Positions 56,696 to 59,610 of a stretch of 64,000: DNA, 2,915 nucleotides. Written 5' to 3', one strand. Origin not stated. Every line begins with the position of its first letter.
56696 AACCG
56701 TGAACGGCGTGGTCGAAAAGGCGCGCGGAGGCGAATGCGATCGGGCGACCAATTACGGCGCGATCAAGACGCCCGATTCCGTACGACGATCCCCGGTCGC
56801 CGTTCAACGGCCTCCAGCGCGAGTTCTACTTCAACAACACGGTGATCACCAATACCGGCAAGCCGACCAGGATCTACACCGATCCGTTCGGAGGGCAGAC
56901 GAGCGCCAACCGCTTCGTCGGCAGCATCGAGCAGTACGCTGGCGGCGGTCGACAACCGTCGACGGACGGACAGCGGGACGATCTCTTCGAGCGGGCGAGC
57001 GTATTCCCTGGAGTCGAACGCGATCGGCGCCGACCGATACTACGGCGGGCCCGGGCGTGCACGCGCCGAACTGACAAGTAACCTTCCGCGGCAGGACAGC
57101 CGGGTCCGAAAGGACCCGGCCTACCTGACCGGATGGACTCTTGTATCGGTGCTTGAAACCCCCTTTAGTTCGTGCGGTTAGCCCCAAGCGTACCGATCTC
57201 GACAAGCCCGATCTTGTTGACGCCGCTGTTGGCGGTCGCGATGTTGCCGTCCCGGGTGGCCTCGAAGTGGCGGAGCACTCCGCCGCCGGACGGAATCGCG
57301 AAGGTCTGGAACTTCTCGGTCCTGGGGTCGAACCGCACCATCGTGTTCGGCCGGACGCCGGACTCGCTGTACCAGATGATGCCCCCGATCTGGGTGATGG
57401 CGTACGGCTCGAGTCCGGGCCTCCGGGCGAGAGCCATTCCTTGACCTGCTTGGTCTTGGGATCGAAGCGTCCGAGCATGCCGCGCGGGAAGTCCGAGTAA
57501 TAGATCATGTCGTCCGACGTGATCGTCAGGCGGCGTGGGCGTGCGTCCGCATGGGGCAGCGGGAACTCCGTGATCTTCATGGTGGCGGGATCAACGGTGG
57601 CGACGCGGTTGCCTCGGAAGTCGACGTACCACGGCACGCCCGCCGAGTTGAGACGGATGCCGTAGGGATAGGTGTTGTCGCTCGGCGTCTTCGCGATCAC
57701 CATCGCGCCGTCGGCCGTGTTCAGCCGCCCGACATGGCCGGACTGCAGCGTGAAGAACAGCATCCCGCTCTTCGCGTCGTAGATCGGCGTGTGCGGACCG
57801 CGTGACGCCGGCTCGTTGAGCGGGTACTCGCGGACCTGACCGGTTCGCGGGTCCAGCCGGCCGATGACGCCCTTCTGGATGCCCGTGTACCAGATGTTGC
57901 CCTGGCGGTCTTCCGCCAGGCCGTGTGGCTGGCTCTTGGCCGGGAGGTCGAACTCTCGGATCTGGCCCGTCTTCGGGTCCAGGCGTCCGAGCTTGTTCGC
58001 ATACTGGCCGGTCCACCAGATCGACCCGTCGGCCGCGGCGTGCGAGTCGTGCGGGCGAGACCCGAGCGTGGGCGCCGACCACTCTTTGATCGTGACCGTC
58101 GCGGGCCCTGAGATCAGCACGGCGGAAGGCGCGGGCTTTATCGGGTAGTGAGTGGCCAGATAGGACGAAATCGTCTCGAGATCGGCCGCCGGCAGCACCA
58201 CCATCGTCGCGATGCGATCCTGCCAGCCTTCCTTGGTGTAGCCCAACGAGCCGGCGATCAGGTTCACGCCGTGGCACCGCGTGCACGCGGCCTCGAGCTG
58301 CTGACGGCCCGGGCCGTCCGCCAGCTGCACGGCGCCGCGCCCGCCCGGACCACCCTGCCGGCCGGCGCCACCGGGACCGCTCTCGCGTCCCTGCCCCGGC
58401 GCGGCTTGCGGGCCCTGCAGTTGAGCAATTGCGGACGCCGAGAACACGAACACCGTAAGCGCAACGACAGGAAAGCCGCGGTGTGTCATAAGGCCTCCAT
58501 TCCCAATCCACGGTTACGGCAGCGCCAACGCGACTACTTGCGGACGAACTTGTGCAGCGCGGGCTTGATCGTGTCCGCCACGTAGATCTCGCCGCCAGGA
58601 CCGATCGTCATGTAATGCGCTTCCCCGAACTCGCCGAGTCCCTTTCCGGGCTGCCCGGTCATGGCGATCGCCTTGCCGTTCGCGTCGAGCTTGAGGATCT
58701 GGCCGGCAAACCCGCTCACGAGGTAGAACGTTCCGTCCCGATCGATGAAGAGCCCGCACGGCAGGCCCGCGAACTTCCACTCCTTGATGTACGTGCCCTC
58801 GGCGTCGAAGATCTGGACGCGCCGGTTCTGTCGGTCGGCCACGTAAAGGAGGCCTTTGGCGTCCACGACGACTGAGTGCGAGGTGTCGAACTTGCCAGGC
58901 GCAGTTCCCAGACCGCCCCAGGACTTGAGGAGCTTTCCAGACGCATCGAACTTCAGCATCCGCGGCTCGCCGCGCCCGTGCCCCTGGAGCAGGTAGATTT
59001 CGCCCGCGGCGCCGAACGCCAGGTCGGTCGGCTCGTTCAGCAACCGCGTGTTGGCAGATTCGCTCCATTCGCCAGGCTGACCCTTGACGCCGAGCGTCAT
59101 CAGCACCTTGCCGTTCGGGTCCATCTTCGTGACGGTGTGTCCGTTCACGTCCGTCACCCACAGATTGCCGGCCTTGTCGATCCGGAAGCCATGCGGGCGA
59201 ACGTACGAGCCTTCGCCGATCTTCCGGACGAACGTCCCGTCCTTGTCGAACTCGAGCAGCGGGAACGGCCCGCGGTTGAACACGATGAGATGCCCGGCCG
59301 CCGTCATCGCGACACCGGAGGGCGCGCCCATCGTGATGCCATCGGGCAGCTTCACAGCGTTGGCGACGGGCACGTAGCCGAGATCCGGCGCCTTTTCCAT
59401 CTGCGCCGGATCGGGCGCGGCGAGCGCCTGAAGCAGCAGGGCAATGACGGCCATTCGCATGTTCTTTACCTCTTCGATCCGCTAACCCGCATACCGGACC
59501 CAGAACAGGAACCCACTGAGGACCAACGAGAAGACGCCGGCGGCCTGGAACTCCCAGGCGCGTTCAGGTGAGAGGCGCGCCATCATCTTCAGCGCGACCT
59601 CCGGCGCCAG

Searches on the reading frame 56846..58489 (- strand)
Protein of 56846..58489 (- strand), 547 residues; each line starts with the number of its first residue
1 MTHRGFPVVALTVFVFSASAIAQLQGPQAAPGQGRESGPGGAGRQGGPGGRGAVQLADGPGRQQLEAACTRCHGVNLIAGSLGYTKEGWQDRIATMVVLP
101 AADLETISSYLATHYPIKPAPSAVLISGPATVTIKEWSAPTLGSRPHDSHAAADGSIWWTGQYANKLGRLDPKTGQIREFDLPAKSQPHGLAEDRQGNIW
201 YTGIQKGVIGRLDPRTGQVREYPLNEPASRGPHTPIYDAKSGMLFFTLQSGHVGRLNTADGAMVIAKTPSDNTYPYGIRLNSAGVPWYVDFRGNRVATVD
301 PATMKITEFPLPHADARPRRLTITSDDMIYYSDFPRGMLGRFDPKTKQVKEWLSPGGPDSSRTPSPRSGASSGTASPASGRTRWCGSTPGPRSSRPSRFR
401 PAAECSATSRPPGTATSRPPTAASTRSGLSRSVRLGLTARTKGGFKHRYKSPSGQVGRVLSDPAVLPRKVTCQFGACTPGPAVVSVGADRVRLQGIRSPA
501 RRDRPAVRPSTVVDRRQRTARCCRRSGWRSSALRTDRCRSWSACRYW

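Call 42: search_protein_families(library=pfam, proteins=[window:56846-58489:-], max_evalue=0.01)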
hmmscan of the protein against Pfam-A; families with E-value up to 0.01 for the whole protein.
window:56846-58489:- (547 aa): 3 families
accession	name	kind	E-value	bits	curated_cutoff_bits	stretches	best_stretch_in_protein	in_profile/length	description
PF24684.1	Vgb_lyase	-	5.6e-35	121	50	1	133-346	44-253/290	Virginiamycin B lyase family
PF08450.18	SGL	-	1e-06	29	26.3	0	186-223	184-221/246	SMP-30/Gluconolactonase/LRE-like region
PF21959.2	DUF6923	-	0.00022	21.5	27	0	150-234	137-213/234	Repeat of unknown function (DUF6923)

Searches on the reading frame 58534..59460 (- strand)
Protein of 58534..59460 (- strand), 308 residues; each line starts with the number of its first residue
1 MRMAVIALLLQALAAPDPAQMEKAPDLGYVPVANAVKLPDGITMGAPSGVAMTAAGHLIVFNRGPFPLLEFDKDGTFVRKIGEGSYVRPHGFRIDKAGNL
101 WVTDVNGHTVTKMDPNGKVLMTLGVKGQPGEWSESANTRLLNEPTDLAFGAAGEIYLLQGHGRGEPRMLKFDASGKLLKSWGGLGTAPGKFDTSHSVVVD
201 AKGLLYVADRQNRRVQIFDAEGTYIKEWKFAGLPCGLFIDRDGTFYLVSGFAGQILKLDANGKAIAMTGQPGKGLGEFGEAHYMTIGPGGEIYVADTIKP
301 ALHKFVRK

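Call 42: search_protein_families(library=pfam, proteins=[window:58534-59460:-], max_evalue=0.01)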
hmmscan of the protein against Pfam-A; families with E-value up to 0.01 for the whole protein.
window:58534-59460:- (308 aa): 8 families
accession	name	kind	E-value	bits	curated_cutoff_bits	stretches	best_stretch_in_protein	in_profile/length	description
PF01436.27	NHL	-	1.4e-19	69.5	20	2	88-112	3-27/28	NHL repeat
PF08450.18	SGL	-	2.6e-10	40.8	26.3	1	87-122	184-219/246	SMP-30/Gluconolactonase/LRE-like region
PF17170.10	DUF5128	-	1.2e-09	38.2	22.9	1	45-107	44-111/321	6-bladed beta-propeller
PF25021.1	TEN_NHL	-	3.8e-05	23.3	27.1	0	83-129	138-182/357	Teneurin NHL domain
PF22701.2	Mala_s_1-like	-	0.00016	22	27.5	0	197-265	93-163/195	Mal s 1 allergenic protein-like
PF24684.1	Vgb_lyase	-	0.00062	19.1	50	0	87-119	223-255/290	Virginiamycin B lyase family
PF16288.11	DUF4934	-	0.0016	19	27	0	173-225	50-101/102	Domain of unknown function (DUF4934)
PF13449.12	Phytase-like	-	0.0076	16.6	27.6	0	91-126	72-107/284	Esterase-like activity of phytase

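Call 71: find_encoding_contigs(protein=window:58534-59454:-, flank=4000, max_places=6)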
Protein window:58534-59454:- (306 aa): no gene with exactly this product is on record in the collection.
